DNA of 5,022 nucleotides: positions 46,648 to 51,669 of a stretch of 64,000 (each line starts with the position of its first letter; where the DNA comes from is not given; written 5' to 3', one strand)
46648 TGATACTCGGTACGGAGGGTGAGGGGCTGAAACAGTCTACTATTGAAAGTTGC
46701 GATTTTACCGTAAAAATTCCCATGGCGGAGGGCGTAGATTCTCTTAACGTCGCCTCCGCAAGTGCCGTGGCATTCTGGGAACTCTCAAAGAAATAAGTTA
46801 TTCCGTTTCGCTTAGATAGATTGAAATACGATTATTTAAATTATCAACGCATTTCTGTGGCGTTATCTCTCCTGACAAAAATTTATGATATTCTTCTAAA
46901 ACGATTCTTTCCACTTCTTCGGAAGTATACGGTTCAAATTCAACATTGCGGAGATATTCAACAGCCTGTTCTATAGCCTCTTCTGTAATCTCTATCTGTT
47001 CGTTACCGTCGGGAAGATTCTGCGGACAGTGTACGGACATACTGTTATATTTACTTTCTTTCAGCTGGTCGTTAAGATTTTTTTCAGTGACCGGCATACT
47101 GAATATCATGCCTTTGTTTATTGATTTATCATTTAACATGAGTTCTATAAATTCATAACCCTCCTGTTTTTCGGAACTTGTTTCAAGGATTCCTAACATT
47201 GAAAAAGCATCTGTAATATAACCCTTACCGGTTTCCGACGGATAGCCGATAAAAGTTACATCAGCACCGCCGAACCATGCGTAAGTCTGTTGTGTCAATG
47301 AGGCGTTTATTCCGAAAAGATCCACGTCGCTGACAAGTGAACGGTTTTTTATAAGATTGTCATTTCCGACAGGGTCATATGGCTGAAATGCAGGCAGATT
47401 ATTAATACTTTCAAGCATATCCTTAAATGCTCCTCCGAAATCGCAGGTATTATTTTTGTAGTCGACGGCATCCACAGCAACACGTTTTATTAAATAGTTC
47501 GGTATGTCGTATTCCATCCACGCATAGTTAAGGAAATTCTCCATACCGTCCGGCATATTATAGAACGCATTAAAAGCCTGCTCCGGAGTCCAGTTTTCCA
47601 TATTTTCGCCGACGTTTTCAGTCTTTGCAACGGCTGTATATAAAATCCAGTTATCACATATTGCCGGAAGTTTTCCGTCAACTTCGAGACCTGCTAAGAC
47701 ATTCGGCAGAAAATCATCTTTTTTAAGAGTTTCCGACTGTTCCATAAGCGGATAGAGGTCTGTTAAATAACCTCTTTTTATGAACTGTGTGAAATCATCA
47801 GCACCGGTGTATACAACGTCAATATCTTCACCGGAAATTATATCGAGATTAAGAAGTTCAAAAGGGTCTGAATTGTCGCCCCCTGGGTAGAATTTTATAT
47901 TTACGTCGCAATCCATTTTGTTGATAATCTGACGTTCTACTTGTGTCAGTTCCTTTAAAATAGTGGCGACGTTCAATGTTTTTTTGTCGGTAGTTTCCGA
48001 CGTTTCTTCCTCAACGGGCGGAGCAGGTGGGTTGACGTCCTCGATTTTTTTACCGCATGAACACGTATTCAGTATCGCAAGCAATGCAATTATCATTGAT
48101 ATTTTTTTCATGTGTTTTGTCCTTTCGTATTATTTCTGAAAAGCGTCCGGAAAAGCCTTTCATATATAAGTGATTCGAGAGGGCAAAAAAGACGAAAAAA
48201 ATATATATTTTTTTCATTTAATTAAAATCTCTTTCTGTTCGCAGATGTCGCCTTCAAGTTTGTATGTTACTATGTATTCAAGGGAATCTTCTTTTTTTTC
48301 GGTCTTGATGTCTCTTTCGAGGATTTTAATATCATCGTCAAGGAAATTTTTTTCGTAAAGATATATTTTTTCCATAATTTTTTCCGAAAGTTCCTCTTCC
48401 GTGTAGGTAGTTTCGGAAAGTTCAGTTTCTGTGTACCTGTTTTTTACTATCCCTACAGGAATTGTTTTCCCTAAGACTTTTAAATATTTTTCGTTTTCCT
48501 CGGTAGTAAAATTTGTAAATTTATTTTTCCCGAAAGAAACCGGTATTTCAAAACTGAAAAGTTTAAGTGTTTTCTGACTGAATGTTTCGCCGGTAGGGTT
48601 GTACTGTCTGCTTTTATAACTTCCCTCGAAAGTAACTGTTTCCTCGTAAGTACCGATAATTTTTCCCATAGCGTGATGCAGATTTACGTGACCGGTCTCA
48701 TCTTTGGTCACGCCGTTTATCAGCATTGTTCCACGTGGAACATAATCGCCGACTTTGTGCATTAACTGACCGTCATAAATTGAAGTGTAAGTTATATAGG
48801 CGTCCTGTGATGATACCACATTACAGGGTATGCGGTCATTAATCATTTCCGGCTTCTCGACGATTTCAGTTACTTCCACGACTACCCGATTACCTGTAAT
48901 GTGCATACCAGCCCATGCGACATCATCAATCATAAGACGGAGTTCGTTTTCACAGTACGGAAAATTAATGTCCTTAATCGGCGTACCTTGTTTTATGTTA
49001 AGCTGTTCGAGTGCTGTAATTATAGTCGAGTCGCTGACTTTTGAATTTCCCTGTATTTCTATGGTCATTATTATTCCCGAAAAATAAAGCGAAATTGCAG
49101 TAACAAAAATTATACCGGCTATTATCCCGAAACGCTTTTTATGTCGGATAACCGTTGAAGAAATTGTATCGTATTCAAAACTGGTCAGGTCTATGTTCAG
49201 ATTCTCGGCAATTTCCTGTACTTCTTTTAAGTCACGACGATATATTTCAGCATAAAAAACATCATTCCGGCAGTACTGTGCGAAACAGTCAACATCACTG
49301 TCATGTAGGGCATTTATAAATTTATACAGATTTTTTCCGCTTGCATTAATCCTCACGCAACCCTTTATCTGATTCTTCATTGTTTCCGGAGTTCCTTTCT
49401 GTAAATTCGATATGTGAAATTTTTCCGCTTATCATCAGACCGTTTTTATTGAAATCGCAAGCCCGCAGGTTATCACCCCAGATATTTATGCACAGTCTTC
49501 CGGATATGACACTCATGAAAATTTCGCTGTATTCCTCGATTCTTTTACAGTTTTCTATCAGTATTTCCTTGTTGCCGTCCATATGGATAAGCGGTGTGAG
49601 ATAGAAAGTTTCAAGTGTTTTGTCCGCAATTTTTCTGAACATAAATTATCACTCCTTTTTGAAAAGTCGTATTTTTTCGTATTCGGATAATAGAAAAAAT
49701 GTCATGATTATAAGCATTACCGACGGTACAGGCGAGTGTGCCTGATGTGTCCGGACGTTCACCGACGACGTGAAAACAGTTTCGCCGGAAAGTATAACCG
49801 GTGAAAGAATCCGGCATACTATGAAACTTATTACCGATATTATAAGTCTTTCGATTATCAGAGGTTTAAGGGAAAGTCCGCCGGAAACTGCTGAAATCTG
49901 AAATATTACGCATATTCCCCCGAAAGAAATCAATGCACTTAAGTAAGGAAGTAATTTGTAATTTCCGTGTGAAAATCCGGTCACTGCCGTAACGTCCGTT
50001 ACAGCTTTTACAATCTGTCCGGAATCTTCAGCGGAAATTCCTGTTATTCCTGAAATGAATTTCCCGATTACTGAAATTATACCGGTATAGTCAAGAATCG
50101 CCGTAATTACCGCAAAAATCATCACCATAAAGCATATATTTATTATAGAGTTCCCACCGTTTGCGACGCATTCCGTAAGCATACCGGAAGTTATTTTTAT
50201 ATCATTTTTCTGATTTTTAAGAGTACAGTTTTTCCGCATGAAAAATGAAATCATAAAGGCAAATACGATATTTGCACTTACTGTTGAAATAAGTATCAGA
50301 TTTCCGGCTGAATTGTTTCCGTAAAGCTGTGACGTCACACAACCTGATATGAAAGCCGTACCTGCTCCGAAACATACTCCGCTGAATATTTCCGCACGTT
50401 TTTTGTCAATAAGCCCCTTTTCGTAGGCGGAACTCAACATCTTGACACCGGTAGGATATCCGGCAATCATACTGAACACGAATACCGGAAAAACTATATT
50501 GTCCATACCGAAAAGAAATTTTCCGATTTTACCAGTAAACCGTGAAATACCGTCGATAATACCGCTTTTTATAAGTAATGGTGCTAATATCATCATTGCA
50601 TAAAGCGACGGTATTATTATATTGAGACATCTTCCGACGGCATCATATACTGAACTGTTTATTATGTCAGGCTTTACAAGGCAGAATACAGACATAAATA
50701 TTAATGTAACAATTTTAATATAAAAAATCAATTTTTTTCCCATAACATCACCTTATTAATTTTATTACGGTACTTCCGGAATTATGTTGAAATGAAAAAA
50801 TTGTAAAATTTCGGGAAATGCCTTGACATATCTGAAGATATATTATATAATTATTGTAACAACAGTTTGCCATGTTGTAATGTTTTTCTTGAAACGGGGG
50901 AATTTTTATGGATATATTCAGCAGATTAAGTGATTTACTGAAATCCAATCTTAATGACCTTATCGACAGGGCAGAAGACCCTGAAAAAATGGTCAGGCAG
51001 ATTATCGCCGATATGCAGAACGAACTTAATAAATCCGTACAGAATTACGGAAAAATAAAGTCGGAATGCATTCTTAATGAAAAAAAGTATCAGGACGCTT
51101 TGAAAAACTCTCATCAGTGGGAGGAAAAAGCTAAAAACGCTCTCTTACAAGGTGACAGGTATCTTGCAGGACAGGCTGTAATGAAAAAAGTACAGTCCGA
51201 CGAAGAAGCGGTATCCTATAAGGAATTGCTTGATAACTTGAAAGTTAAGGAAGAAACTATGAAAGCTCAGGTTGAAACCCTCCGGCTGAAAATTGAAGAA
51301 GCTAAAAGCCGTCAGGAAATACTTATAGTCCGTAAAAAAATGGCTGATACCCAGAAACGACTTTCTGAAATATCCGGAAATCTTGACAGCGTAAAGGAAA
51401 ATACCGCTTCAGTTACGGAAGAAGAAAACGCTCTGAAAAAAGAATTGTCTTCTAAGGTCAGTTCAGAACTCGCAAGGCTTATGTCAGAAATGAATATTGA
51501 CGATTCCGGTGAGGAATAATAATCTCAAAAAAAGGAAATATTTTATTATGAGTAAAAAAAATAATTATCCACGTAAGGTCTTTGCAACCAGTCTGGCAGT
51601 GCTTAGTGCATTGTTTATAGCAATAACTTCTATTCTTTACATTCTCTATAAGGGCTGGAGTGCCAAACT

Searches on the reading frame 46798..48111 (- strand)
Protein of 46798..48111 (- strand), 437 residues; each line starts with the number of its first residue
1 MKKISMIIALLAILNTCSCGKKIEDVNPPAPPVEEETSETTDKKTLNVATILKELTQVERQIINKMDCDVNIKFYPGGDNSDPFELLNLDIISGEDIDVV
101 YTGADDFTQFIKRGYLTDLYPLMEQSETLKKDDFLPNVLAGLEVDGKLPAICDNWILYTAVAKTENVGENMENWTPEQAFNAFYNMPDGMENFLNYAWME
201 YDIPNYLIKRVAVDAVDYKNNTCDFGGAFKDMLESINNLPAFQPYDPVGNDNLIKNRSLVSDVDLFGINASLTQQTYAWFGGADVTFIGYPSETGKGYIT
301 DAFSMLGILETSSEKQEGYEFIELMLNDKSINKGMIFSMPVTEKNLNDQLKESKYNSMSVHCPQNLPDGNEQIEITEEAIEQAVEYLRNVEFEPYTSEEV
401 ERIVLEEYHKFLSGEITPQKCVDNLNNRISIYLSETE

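Call 67: search_protein_families(library=pfam, proteins=[window:46798-48111:-], max_evalue=0.00001)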
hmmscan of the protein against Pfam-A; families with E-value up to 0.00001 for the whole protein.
window:46798-48111:- (437 aa): 1 family
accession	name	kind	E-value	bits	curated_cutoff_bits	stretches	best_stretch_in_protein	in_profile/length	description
PF01547.30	SBP_bac_1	-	4.6e-07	30.6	26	1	67-329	23-304/307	Bacterial extracellular solute-binding protein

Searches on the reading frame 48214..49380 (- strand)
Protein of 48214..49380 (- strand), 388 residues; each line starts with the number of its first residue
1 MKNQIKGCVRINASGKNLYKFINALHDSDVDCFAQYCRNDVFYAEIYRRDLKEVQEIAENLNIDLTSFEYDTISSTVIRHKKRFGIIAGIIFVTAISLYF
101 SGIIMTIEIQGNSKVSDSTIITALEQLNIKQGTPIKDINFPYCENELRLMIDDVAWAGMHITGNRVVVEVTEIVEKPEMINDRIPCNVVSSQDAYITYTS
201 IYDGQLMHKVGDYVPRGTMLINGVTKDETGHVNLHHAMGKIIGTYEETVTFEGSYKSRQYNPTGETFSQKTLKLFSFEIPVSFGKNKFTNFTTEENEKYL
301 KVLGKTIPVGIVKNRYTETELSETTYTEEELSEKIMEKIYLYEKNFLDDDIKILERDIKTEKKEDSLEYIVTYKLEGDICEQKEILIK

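Call 67: search_protein_families(library=pfam, proteins=[window:48214-49380:-], max_evalue=0.00001)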
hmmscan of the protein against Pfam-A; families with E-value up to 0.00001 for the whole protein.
window:48214-49380:- (388 aa): 1 family
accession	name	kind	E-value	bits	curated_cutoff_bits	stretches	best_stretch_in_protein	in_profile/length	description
PF06898.16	YqfD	-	2.4e-91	306.9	25.2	1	5-379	3-379/379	Putative stage IV sporulation protein YqfD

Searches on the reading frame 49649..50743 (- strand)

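Call 67: search_protein_families(library=pfam, proteins=[window:49649-50743:-], max_evalue=0.00001)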
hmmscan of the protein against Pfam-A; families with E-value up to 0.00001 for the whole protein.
window:49649-50743:- (364 aa): 1 family
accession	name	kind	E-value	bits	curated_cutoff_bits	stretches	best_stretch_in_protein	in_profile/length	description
PF07670.19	Gate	-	3.5e-06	27.8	29.6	0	43-132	4-91/104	Nucleoside recognition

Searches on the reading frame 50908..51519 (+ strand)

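Call 67: search_protein_families(library=pfam, proteins=[window:50908-51519:+], max_evalue=0.00001)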
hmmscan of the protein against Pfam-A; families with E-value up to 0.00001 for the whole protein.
window:50908-51519:+ (203 aa): 1 family
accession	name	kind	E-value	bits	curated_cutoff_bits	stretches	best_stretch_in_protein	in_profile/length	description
PF04012.17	PspA_IM30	-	4.6e-33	115.1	33.9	1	3-189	2-188/220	PspA/IM30 family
